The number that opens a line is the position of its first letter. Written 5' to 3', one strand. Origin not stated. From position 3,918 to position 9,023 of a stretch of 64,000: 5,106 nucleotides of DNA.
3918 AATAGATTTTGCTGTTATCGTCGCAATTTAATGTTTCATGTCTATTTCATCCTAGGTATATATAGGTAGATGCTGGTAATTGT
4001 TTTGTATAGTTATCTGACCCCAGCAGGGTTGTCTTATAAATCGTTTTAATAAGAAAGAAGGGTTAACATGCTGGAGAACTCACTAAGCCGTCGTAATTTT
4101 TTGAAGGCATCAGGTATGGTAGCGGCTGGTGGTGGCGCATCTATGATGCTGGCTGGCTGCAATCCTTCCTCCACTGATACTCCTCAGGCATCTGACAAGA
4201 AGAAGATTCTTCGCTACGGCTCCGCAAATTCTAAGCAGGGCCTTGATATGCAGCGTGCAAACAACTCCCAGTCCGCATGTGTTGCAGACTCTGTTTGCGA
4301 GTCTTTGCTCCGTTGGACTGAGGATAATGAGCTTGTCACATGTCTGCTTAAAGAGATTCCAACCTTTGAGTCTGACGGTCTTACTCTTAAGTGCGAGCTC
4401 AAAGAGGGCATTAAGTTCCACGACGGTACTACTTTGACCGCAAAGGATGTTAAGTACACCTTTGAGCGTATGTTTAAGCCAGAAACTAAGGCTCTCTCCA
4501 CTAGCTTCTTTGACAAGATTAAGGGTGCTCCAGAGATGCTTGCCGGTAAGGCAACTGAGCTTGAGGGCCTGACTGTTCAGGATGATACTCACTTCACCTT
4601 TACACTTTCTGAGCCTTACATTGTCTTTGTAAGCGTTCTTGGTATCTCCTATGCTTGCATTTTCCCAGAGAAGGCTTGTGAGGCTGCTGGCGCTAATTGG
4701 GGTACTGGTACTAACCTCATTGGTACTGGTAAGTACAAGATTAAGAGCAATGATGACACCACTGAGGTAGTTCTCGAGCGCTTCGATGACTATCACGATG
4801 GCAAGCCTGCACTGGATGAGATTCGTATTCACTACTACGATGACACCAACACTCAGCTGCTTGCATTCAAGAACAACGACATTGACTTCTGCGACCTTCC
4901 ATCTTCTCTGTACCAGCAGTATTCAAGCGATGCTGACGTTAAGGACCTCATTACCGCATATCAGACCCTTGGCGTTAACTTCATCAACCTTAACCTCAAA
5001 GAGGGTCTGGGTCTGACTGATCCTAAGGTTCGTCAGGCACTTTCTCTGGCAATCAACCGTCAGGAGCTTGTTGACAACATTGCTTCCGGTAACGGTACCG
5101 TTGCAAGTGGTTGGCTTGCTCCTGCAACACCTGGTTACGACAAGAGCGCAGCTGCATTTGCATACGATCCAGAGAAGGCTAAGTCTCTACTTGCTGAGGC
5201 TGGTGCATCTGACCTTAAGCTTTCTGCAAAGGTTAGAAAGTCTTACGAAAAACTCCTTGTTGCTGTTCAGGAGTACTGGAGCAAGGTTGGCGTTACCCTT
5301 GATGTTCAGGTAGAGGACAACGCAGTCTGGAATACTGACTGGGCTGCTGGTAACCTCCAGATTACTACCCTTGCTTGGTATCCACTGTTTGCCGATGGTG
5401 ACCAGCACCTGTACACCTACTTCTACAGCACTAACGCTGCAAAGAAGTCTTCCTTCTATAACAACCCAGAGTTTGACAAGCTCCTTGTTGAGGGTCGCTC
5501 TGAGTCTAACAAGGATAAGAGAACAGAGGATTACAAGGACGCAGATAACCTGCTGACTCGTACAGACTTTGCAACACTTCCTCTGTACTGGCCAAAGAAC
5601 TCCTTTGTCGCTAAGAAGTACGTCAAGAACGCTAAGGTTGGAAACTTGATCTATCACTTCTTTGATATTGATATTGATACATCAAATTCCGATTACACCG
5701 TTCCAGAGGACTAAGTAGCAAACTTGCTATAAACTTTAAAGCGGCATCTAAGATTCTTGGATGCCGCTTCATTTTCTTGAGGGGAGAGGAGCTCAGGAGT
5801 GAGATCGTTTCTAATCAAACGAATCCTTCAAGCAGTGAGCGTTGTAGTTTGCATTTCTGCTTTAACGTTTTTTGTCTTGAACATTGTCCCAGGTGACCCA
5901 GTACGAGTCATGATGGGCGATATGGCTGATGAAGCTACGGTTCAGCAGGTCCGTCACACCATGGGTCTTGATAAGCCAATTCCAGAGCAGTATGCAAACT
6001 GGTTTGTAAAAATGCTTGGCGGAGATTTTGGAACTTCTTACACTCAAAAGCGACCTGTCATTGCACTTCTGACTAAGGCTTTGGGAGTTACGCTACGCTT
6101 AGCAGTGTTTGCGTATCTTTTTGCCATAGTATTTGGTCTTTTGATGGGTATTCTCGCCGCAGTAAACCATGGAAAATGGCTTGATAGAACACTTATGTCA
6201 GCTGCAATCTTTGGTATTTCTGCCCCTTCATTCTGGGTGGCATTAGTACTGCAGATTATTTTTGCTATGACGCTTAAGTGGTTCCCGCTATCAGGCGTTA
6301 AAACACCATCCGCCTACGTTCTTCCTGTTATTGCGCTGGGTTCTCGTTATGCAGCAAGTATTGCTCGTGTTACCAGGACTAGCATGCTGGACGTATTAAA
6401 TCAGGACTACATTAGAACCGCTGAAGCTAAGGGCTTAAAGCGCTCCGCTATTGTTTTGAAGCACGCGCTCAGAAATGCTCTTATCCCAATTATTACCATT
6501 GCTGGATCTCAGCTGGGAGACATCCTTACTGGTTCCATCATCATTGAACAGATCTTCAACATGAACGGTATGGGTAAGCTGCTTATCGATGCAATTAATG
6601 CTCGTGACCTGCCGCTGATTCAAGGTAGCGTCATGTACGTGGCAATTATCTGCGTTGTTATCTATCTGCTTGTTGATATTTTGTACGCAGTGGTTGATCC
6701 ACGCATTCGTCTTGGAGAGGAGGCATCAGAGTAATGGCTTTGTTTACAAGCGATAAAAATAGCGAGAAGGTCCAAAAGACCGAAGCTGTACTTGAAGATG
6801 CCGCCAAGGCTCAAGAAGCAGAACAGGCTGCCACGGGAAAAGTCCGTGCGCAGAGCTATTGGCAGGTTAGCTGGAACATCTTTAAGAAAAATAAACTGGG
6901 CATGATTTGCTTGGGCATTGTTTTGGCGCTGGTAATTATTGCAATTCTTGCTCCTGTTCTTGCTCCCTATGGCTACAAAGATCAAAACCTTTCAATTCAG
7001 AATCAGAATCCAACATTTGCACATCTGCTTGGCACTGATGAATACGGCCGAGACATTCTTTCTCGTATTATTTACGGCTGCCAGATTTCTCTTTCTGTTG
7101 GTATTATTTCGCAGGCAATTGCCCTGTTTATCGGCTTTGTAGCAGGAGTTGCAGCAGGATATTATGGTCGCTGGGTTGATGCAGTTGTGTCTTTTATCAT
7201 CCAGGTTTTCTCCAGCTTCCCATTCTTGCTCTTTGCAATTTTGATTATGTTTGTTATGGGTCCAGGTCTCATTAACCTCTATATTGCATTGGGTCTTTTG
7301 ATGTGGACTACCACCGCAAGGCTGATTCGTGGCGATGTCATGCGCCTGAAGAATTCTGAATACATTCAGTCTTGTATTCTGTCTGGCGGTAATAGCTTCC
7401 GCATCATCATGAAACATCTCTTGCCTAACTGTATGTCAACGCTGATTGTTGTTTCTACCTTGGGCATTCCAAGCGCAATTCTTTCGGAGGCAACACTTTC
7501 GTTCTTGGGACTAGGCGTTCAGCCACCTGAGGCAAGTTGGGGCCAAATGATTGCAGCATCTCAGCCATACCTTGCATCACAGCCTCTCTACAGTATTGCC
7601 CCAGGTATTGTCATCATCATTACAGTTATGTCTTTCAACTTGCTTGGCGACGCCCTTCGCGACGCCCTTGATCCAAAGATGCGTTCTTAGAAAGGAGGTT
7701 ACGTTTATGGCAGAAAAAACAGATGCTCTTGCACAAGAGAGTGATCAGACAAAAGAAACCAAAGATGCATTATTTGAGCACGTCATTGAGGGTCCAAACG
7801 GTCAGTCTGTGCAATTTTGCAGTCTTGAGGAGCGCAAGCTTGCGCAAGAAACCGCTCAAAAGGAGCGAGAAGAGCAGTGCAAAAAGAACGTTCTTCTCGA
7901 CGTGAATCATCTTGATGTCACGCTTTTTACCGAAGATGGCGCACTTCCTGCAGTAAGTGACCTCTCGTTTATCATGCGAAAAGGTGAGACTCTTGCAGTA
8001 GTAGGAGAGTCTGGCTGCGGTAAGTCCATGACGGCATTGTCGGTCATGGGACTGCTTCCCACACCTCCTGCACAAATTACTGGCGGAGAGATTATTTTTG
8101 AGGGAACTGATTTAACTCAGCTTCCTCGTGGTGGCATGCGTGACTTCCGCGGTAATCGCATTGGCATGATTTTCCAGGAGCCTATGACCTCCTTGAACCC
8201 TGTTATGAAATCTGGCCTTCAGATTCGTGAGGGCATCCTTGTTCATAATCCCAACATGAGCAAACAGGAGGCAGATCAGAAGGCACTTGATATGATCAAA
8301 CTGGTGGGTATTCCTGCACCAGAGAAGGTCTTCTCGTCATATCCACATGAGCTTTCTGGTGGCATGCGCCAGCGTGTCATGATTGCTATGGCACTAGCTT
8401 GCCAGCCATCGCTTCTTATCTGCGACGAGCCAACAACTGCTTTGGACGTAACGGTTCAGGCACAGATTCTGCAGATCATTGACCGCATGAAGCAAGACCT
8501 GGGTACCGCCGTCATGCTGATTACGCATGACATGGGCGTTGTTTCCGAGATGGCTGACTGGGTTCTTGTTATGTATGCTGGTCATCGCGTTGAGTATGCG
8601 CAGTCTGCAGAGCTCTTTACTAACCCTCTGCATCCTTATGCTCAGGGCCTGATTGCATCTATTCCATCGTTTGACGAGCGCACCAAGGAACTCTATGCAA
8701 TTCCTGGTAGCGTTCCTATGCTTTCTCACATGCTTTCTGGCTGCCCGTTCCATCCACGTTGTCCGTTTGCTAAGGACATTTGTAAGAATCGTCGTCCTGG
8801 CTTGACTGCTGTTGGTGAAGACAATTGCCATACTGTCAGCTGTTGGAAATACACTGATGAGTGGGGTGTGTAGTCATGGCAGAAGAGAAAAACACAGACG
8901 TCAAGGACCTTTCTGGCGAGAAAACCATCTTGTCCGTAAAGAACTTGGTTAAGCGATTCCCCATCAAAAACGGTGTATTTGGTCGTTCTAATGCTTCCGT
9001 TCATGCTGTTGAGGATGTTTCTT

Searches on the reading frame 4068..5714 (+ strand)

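Call 30: search_protein_families(library=pfam, proteins=[window:4068-5714:+], max_evalue=0.00001)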
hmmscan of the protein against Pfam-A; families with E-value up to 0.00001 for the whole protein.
window:4068-5714:+ (548 aa): 1 family
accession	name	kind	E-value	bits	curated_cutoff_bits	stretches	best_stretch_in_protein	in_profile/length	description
PF00496.27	SBP_bac_5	-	1.8e-80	271.3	32.4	1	91-458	4-367/368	Bacterial extracellular solute-binding proteins, family 5 Middle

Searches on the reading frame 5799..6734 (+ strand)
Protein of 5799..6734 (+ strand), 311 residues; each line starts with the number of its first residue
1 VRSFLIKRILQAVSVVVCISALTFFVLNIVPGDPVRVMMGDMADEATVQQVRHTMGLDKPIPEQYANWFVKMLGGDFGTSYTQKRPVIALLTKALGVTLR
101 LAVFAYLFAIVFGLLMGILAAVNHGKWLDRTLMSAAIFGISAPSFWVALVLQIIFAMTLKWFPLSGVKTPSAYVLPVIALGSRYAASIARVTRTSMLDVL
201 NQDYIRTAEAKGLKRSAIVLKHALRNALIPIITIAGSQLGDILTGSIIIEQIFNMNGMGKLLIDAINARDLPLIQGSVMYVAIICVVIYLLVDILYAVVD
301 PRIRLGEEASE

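Call 30: search_protein_families(library=pfam, proteins=[window:5799-6734:+], max_evalue=0.00001)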
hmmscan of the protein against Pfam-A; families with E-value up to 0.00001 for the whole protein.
window:5799-6734:+ (311 aa): 2 families
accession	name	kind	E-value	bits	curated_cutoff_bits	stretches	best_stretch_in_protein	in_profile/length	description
PF00528.27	BPD_transp_1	-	4.1e-43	147.7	26.4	1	113-304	1-183/184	Binding-protein-dependent transport system inner membrane component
PF19300.4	BPD_transp_1_N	-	1e-17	64.8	23.8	1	1-101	1-113/114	Binding-prot-dependent transport system membrane comp, N-term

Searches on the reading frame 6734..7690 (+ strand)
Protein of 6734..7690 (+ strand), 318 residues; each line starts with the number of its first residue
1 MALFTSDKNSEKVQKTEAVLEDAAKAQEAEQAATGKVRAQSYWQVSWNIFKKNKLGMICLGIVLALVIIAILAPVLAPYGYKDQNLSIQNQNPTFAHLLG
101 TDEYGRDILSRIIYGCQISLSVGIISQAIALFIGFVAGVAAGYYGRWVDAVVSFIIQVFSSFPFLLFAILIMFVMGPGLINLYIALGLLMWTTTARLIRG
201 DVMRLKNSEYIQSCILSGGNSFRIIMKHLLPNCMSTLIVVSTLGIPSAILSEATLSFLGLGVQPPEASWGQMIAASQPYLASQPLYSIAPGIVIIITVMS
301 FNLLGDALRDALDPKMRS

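Call 30: search_protein_families(library=pfam, proteins=[window:6734-7690:+], max_evalue=0.00001)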
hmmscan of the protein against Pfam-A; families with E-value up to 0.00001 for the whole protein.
window:6734-7690:+ (318 aa): 2 families
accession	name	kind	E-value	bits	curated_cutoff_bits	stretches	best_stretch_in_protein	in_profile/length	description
PF00528.27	BPD_transp_1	-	2.6e-32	112.5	26.4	1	134-317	1-183/184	Binding-protein-dependent transport system inner membrane component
PF12911.12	OppC_N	-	4.5e-18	65.3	23.9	1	41-93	1-53/53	N-terminal TM domain of oligopeptide transport permease C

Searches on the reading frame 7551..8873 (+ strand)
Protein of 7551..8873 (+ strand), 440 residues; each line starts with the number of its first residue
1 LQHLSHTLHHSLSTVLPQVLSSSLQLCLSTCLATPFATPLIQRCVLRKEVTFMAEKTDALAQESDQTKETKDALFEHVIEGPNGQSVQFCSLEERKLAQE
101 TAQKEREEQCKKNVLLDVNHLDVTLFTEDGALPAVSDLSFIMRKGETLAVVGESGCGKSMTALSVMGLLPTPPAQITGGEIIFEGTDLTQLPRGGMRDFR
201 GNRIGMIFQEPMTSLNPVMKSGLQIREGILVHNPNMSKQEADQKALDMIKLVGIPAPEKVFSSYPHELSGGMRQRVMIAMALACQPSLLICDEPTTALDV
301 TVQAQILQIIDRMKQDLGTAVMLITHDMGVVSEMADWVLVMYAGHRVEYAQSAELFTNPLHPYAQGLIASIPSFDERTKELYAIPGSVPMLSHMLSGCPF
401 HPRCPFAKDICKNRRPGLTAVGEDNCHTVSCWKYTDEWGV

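Call 30: search_protein_families(library=pfam, proteins=[window:7551-8873:+], max_evalue=0.00001)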
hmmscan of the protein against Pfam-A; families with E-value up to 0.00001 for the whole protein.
window:7551-8873:+ (440 aa): 2 families
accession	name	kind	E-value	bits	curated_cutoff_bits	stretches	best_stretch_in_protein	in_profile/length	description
PF00005.33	ABC_tran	-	1.6e-28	100.5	25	1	136-296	2-137/137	ABC transporter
PF08352.17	oligo_HPY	-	3.1e-22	79.2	27.1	1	347-411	1-65/65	Oligopeptide/dipeptide transporter, C-terminal region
